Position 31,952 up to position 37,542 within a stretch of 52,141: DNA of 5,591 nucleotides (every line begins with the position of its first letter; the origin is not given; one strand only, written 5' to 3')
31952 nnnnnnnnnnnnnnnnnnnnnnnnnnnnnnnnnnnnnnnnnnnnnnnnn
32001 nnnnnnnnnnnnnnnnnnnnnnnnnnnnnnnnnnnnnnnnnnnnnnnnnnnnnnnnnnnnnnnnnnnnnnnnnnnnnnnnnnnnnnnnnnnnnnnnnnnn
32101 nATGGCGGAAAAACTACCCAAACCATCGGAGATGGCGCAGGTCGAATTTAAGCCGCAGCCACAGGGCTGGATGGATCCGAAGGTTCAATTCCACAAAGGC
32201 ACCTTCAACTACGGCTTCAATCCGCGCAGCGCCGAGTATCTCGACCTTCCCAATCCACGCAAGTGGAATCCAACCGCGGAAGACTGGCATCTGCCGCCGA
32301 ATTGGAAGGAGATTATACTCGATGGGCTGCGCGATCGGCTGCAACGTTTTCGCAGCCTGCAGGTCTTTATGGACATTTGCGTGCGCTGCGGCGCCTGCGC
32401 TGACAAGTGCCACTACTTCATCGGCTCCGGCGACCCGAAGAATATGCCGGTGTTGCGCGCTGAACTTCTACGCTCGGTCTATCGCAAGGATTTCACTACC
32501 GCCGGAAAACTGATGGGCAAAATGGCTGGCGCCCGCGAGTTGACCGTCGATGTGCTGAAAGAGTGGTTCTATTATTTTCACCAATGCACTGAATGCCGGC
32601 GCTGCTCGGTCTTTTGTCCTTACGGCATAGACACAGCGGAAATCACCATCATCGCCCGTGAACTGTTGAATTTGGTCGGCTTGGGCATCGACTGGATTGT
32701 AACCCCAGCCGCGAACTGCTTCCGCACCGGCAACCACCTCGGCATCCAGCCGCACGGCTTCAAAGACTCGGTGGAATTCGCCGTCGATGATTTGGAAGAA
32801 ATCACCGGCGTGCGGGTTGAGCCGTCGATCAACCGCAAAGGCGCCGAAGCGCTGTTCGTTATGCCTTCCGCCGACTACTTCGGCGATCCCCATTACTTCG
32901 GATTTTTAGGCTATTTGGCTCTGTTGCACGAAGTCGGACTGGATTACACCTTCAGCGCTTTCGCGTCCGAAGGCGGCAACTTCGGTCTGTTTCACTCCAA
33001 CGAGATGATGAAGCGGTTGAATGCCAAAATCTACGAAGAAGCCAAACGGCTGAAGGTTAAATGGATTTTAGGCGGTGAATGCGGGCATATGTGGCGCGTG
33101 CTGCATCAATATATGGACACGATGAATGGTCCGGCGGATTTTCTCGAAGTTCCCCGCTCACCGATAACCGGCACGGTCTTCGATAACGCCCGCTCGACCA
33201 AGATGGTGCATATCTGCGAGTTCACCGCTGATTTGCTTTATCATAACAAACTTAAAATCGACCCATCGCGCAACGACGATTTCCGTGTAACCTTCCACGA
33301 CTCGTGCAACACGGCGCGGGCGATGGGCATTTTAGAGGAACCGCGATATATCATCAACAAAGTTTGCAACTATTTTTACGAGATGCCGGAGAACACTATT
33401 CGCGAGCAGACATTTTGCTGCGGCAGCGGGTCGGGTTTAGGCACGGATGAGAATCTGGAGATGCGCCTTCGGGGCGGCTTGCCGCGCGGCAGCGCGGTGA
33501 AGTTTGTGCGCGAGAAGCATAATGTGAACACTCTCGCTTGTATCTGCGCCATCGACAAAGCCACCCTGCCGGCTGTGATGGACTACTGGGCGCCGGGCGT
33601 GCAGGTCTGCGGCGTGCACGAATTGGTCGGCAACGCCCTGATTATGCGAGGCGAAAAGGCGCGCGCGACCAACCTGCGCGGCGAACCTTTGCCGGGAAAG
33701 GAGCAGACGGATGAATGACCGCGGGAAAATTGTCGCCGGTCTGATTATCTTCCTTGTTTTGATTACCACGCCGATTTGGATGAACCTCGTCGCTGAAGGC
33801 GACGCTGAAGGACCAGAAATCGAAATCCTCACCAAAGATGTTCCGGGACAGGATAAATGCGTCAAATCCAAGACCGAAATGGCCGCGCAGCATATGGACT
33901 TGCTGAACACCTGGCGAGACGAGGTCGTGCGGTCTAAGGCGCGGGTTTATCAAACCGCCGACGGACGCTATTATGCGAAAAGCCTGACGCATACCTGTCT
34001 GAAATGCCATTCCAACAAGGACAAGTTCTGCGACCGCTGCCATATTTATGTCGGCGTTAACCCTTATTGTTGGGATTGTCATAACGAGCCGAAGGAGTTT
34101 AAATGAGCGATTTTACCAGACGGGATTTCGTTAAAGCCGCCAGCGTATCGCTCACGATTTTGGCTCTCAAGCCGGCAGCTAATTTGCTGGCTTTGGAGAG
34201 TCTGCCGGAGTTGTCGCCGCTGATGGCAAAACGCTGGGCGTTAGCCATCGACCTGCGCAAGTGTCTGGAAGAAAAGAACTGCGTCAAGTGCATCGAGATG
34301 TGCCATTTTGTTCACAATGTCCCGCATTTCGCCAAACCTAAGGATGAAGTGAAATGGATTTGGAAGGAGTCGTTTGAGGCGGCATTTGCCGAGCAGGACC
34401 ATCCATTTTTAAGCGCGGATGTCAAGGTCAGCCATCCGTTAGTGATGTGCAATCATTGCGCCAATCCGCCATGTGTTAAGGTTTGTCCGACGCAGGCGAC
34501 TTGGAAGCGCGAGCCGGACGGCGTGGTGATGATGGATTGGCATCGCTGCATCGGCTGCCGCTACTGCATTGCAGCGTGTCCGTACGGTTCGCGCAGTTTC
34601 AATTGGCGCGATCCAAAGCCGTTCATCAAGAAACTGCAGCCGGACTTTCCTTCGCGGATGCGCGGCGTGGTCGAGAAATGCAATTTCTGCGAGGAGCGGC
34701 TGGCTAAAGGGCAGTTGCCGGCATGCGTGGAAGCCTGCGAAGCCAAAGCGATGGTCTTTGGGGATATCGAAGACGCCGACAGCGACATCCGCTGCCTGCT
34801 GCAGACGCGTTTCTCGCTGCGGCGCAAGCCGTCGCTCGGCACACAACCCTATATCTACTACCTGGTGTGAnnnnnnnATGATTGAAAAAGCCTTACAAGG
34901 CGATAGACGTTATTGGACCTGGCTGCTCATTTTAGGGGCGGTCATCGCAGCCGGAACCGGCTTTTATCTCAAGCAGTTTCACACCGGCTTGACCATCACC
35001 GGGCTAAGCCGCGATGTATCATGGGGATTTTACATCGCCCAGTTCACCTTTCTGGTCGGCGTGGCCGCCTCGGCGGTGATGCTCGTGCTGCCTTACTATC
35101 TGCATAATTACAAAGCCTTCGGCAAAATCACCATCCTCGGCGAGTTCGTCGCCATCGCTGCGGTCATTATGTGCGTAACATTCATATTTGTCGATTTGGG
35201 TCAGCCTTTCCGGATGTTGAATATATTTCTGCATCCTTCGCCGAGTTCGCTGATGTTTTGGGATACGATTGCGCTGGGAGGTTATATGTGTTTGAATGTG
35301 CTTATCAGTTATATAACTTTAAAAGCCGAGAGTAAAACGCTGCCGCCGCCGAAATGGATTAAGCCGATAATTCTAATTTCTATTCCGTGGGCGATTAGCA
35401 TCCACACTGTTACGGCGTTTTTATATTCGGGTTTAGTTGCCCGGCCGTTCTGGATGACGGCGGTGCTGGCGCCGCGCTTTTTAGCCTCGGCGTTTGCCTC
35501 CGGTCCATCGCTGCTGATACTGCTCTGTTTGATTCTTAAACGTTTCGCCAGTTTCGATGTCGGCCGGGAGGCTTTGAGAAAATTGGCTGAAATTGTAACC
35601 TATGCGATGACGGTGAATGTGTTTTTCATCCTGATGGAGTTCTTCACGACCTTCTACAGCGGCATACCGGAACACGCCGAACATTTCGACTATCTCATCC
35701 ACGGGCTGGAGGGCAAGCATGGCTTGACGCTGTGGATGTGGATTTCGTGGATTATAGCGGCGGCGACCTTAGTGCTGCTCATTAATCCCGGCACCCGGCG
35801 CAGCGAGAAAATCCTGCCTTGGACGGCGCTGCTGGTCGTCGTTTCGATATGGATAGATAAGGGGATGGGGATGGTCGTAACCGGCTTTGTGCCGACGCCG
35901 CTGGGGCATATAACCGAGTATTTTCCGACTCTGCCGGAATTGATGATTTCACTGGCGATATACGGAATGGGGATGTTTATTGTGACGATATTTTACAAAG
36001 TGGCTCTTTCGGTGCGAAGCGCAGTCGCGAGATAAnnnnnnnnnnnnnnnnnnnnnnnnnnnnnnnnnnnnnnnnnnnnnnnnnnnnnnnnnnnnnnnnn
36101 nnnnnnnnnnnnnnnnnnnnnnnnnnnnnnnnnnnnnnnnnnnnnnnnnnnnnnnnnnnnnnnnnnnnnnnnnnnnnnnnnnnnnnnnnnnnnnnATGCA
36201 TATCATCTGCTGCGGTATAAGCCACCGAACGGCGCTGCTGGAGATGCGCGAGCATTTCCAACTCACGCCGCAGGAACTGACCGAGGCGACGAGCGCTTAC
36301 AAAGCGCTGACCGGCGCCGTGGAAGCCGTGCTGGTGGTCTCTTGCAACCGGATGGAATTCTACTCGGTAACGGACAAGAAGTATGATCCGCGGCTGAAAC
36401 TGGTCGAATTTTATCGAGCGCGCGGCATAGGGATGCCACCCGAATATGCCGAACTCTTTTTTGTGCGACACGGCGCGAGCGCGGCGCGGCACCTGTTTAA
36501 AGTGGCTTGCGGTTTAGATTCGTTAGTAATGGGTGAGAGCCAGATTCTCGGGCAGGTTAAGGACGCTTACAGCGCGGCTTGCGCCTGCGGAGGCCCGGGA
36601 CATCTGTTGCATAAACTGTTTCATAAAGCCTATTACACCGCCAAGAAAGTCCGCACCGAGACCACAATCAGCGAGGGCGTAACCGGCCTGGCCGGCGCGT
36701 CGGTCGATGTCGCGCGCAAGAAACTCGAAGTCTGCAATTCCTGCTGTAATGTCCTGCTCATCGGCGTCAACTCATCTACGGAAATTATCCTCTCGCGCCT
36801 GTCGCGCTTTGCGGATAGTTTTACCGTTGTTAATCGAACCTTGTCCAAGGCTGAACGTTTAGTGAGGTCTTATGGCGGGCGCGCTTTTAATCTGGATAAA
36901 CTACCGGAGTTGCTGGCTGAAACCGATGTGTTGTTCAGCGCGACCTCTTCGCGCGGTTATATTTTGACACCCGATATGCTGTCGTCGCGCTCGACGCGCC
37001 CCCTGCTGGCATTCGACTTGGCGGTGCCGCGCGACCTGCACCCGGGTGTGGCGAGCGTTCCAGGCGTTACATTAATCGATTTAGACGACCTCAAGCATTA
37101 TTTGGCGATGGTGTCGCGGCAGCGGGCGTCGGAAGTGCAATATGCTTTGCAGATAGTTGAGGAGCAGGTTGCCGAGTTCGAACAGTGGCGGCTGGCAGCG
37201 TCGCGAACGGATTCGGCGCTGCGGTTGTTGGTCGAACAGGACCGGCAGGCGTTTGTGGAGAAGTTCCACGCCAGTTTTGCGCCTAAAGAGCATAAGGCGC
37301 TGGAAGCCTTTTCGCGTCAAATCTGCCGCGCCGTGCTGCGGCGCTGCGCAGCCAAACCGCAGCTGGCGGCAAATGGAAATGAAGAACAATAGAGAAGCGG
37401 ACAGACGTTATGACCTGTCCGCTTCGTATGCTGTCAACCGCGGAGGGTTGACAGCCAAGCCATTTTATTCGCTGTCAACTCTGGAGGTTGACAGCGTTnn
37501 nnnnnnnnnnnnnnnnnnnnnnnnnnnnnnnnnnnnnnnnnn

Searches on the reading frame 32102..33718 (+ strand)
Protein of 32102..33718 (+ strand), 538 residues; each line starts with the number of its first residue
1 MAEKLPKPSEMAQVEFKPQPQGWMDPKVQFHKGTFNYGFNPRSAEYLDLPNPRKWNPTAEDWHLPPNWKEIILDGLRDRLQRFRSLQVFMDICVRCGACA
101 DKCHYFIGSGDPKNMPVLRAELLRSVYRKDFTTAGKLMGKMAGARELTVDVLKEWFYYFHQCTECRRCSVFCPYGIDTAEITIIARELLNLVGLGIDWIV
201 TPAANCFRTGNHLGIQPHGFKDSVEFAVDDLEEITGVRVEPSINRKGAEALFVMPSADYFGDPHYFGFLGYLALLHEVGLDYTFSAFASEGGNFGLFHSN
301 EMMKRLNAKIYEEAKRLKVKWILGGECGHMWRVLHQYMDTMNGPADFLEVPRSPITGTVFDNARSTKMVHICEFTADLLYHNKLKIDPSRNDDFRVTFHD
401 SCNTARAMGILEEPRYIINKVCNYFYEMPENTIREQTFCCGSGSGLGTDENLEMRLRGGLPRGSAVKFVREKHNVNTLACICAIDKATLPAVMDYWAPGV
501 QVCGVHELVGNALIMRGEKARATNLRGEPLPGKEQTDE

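Call 8: search_protein_families(library=ncbifam, proteins=[window:32102-33718:+], max_evalue=0.01)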
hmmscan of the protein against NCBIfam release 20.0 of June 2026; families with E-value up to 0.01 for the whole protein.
window:32102-33718:+ (538 aa): 12 families
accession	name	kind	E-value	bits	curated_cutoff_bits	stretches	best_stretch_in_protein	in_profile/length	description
NF045796.1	DsrK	equivalog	1.5e-219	729.3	400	1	55-522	14-445/453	sulfate reduction electron transfer complex DsrMKJOP subunit DsrK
NF045724.1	ferredox_TmcB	equivalog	8.3e-46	156.4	735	1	86-446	36-363/430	electron transfer complex ferredoxin TmcB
NF045711.1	sulf_resp_HmcF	equivalog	7e-39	133.9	750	1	86-446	55-385/457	sulfate respiration complex iron-sulfur protein HmcF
NF045670.1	quin_L_LdhH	equivalog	9.7e-13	47.3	800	1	365-444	573-645/706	L-lactate dehydrogenase (quinone) large subunit LdhH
NF004898.0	PRK06259.1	equivalog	1e-11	44.1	385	1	367-447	356-426/488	fumarate reductase (CoM/CoB) subunit TfrB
NF008369.0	PRK11168.1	equivalog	0.00014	20.9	278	1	160-187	58-85/401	anaerobic glycerol-3-phosphate dehydrogenase subunit C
NF045663.1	diclust_near_Sec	equivalog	0.00024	19.3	530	0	381-444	521-582/759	pyridine nucleotide-disulfide oxidoreductase/dicluster-binding protein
NF040864.1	HgcB_ferredoxin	equivalog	0.0013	18.5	99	0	90-103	43-56/93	mercury methylation ferredoxin HgcB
NF058577.1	FdxA_fam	equivalog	0.0015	18.7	65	0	91-103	7-19/52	4Fe-4S ferredoxin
NF038196.1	ferrodoxin_EFR1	subfamily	0.0018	18.4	75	0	152-174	176-198/242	EFR1 family ferrodoxin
NF005746.0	PRK07570.1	subfamily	0.0051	16.1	243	0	159-190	211-242/250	succinate dehydrogenase/fumarate reductase iron-sulfur subunit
NF008434.0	PRK11274.1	equivalog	0.0052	15.7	333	0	85-189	17-102/409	glycolate oxidase subunit GlcF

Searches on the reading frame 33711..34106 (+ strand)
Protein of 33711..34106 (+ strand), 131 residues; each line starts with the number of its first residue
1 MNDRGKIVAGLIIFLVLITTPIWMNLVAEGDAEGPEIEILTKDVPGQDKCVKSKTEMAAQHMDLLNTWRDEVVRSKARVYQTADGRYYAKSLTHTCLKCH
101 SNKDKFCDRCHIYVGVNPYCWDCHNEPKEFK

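Call 9: search_protein_families(library=ncbifam, proteins=[window:33711-34106:+], max_evalue=1e-8)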
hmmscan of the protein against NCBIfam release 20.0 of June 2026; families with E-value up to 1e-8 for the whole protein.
window:33711-34106:+ (131 aa): 1 family
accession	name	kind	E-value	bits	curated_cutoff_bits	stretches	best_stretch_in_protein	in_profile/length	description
NF038038.1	cytoc_DsrJ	equivalog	1.1e-47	161.3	100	1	1-124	1-121/121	sulfate reduction electron transfer complex DsrMKJOP subunit DsrJ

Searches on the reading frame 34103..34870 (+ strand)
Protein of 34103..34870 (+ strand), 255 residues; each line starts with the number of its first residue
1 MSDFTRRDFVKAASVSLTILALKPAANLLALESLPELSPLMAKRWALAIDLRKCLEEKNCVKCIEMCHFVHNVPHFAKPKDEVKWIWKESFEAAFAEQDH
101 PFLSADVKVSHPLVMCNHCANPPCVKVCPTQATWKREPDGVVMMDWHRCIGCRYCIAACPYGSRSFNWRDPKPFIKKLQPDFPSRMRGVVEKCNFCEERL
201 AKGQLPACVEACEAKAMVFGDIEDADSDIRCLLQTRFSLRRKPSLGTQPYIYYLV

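Call 9: search_protein_families(library=ncbifam, proteins=[window:34103-34870:+], max_evalue=1e-8)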
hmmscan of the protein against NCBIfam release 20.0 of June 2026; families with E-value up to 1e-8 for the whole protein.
window:34103-34870:+ (255 aa): 18 families
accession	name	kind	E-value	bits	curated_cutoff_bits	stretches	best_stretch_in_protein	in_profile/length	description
NF045797.1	DsrO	equivalog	1.4e-88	296.3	200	1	4-254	3-234/235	sulfate reduction electron transfer complex DsrMKJOP subunit DsrO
TIGR03149.1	cyt_nit_nrfC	equivalog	2.1e-41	141.7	377.6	1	4-253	2-215/225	cytochrome c nitrite reductase Fe-S protein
NF041782.1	mnquin_red_QrcC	equivalog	2.9e-41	141.7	400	1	45-254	1-225/239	menaquinone reductase iron-sulfur cluster-binding subunit QrcC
NF011569.0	PRK14993.1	equivalog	8.5e-38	130.2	416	1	6-254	5-222/244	tetrathionate reductase subunit TtrB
NF041715.1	arsenate_red_ArrB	equivalog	6.7e-35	120.7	450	2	45-172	3-112/233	arsenate respiratory reductase iron-sulfur subunit ArrB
TIGR02951.1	DMSO_dmsB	equivalog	4.3e-30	104.9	214.1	1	93-224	42-155/161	DMSO/selenate family reductase complex B subunit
TIGR03478.1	DMSO_red_II_bet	subfamily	7.6e-28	97.4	480.7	1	115-254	130-253/321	DMSO reductase family type II enzyme, iron-sulfur subunit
NF008134.0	PRK10882.1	equivalog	2.2e-27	96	263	1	5-227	3-213/329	hydrogenase 2 operon protein HybA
NF045715.1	sulf_resp_HmcB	equivalog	7.3e-25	87.7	420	1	45-224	37-200/307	sulfate respiration complex iron-sulfur protein HmcB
NF042979.1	EthbenzDh_ebdB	equivalog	2e-23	82.8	740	1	115-254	152-275/354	ethylbenzene dehydrogenase subunit beta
NF038355.1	FDH3_beta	equivalog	4.6e-20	72.4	240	1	114-226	52-168/180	formate dehydrogenase FDH3 subunit beta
TIGR01660.1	narH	equivalog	1.8e-17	62.9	524.05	1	115-220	182-270/492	nitrate reductase subunit beta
TIGR01582.1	FDH-beta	equivalog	1e-16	60.9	334.7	1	115-225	92-185/283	formate dehydrogenase subunit beta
NF007658.0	PRK10330.1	equivalog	3.2e-15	56.1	260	1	107-221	50-156/181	electron transport protein HydN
NF009408.0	PRK12769.1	equivalog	3.2e-15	55.3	1003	1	111-218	51-143/659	formate-dependent uric acid utilization protein AegA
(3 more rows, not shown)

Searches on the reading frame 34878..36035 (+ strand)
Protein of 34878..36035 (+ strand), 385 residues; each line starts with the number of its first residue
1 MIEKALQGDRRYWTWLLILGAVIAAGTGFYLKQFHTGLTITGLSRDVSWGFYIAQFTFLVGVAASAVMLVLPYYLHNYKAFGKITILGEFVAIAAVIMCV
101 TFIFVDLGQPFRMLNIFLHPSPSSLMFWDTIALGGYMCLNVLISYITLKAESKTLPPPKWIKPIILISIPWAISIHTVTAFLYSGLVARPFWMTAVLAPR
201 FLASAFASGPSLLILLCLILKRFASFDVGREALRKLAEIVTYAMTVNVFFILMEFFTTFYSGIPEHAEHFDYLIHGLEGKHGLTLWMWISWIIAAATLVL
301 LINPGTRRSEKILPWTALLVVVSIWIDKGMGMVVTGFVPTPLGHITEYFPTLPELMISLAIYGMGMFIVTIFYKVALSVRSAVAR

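Call 9: search_protein_families(library=ncbifam, proteins=[window:34878-36035:+], max_evalue=1e-8)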
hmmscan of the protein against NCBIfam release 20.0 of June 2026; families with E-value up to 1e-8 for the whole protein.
window:34878-36035:+ (385 aa): 3 families
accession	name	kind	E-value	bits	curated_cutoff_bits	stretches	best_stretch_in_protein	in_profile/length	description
NF045798.1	DsrP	equivalog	6.6e-138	459.9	350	1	1-380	1-344/346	sulfate reduction electron transfer complex DsrMKJOP subunit DsrP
NF041784.1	mnquin_red_QrcD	equivalog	4.6e-15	55.8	570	1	11-374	17-396/408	menaquinone reductase integral membrane subunit QrcD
NF011568.0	PRK14992.1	equivalog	5.8e-10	39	314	1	44-216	14-185/341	tetrathionate reductase subunit TtrC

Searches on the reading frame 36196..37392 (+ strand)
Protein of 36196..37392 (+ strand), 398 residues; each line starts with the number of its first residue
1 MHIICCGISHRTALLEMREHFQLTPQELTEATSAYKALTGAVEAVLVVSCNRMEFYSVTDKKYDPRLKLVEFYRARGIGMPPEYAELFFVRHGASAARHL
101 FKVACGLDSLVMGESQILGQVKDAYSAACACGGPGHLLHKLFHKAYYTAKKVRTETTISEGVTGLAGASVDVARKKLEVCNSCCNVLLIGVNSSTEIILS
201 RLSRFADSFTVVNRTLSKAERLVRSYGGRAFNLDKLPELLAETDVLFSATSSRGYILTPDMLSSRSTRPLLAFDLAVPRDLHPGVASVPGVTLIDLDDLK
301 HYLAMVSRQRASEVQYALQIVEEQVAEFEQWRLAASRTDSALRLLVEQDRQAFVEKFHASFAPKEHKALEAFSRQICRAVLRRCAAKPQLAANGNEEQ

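Call 9: search_protein_families(library=ncbifam, proteins=[window:36196-37392:+], max_evalue=1e-8)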
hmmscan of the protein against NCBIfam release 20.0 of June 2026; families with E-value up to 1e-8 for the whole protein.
window:36196-37392:+ (398 aa): 7 families
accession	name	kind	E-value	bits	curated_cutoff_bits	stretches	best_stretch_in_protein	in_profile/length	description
TIGR01035.1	hemA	equivalog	4.8e-85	286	209.55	1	3-387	1-392/416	glutamyl-tRNA reductase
NF000744.0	PRK00045.1-3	equivalog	1.1e-75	255.2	429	1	1-377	1-391/447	glutamyl-tRNA reductase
NF000750.0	PRK00045.3-4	equivalog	2.3e-46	158.7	289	1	1-397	1-401/439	glutamyl-tRNA reductase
NF010548.0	PRK13940.1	equivalog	2.6e-38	131.9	469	1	1-331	1-328/414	glutamyl-tRNA reductase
NF000752.0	PRK00045.4-2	equivalog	1e-27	97.4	381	1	43-356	46-340/412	glutamyl-tRNA reductase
NF000751.1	PRK00045.4-1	equivalog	1e-19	70.9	478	1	36-248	40-247/426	glutamyl-tRNA reductase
NF001909.0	PRK00676.1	equivalog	7.2e-19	68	478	1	5-306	5-290/338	glutamyl-tRNA reductase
